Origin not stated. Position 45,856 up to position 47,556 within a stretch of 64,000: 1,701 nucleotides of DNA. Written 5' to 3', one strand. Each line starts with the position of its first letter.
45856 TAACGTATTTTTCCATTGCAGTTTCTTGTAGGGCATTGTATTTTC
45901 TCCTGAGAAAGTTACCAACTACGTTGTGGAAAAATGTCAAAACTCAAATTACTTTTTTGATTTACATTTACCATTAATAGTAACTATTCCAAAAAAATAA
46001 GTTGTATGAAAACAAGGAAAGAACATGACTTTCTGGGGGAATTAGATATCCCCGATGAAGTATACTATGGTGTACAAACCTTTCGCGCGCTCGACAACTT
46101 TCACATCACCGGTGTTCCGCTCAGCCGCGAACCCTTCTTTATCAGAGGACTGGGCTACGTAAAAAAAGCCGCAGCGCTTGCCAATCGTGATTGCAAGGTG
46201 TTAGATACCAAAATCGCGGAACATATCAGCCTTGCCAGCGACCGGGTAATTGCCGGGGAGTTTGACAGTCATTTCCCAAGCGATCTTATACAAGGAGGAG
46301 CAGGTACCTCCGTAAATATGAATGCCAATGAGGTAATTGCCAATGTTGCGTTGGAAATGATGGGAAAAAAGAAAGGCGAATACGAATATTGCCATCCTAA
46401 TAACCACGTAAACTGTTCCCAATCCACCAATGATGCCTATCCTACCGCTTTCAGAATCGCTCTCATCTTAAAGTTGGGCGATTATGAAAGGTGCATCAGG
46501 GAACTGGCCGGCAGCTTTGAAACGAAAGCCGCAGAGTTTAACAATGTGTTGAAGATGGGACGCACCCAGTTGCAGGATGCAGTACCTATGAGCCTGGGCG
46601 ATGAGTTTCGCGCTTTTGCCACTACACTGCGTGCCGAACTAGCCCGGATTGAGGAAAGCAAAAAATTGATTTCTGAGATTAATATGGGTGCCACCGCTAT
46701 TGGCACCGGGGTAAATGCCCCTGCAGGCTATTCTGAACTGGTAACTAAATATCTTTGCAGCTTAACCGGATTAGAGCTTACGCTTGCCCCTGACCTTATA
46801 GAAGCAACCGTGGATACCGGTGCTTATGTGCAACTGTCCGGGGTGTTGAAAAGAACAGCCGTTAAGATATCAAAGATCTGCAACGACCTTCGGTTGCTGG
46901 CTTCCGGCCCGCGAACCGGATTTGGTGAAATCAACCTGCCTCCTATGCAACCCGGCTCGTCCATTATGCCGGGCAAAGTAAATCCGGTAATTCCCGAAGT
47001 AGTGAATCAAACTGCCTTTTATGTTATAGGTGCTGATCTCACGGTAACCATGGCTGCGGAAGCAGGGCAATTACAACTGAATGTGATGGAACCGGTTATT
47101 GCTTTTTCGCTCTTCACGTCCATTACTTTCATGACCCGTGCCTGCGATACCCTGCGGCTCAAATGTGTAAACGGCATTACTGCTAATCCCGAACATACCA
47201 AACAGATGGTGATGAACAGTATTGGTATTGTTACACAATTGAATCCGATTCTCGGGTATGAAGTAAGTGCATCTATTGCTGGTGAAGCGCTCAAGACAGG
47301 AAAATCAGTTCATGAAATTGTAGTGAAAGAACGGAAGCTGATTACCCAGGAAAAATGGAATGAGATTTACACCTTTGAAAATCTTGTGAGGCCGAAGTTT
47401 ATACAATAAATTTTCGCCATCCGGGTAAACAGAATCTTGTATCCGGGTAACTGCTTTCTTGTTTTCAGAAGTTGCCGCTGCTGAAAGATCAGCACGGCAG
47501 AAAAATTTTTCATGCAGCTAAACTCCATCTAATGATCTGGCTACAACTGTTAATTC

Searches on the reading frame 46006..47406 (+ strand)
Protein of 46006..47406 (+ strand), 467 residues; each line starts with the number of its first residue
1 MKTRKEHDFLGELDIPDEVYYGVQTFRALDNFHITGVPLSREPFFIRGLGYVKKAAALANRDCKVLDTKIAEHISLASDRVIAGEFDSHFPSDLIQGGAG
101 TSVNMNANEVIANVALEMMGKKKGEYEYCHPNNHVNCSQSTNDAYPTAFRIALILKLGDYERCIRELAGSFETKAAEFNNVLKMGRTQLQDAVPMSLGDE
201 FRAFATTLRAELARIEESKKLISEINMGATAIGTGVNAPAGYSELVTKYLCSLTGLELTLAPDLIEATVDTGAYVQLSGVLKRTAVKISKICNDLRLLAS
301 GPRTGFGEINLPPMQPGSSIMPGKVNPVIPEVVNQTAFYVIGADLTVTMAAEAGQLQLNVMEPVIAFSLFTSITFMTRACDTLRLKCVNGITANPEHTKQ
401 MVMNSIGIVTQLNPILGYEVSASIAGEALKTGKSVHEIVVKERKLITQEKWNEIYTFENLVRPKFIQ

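Call 70: search_protein_families(library=pfam, proteins=[window:46006-47406:+], max_evalue=1e-10)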
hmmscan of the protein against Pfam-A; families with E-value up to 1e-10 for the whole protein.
window:46006-47406:+ (467 aa): 2 families
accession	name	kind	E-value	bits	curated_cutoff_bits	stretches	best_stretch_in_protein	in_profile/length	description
PF00206.25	Lyase_1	-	1.5e-86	291.1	27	1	11-342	1-312/312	Lyase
PF10415.14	FumaraseC_C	-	4.5e-15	56.3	32.5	1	408-461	1-53/54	Fumarase C C-terminus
